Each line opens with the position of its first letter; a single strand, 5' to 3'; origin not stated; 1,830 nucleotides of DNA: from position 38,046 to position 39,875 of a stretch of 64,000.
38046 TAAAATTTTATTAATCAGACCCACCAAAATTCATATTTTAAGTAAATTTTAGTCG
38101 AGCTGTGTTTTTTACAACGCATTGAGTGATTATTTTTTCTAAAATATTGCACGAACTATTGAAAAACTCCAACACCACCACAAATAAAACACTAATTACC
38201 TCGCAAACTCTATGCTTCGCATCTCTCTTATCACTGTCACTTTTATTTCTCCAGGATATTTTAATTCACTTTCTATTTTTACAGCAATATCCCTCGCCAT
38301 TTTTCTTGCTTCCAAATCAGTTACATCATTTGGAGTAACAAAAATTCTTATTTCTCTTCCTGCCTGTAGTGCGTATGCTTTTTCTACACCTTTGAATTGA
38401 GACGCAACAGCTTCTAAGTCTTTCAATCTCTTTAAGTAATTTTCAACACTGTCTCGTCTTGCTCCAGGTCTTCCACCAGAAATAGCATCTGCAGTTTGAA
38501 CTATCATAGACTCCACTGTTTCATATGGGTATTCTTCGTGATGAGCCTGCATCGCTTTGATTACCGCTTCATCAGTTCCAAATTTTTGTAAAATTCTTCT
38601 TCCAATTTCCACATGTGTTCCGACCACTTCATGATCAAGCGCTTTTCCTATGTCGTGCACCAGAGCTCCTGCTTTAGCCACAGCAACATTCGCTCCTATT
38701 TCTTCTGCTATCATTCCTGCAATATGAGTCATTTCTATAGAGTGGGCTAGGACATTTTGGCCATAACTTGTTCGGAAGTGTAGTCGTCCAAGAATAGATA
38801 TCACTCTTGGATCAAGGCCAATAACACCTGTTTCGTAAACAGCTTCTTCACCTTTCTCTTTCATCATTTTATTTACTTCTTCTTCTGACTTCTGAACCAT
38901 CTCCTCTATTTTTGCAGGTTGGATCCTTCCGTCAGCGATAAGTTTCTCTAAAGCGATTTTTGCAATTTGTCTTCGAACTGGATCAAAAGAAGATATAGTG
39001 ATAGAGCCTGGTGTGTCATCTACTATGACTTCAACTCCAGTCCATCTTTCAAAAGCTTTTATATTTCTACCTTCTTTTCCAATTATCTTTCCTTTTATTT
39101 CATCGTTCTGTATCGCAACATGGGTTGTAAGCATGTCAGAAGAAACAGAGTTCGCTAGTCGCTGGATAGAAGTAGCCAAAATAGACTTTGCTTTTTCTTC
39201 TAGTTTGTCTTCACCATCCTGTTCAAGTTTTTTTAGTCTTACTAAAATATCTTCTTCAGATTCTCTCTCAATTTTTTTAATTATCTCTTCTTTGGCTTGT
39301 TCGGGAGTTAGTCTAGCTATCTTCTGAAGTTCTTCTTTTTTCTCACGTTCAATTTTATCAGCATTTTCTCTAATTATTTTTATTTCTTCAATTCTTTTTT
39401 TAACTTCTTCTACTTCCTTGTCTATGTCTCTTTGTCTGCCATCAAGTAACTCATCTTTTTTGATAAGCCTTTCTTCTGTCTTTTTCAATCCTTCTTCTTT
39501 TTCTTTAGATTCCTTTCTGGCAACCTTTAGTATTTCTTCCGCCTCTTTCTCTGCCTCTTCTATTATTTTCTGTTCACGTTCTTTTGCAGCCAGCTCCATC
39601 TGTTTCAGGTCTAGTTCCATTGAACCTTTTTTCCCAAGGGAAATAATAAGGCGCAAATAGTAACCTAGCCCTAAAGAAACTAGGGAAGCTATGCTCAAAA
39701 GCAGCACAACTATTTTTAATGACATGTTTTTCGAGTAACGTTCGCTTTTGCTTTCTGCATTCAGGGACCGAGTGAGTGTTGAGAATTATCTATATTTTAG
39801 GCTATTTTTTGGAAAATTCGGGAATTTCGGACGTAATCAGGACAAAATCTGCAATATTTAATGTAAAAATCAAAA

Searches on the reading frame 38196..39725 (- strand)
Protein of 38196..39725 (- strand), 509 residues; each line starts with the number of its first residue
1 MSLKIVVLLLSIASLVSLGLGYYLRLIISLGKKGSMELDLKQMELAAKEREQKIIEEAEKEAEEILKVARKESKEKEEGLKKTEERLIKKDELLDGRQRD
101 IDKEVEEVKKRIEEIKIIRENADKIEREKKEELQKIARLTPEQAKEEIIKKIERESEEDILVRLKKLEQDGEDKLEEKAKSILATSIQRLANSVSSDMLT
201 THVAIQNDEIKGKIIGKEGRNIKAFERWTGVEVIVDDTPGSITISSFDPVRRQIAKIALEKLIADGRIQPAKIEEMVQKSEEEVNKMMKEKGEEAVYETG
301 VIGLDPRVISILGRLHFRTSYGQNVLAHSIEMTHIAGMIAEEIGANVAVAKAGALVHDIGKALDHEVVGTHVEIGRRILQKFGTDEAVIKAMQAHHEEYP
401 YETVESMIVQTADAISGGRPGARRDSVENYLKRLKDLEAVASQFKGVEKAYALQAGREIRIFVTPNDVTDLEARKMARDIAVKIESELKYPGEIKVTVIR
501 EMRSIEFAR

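Call 42: search_protein_families(library=pfam, proteins=[window:38196-39725:-], max_evalue=0.00001)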
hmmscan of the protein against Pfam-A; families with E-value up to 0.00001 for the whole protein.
window:38196-39725:- (509 aa): 3 families
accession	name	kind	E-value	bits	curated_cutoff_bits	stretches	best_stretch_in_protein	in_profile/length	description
PF12072.13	RNase_Y_N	-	1.7e-18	67.3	32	1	6-192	2-199/201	RNase Y N-terminal region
PF01966.28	HD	-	1.1e-17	64.9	22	1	325-416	1-114/116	HD domain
PF00013.35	KH_1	-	9.7e-07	28.9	21.5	1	208-260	9-65/66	KH domain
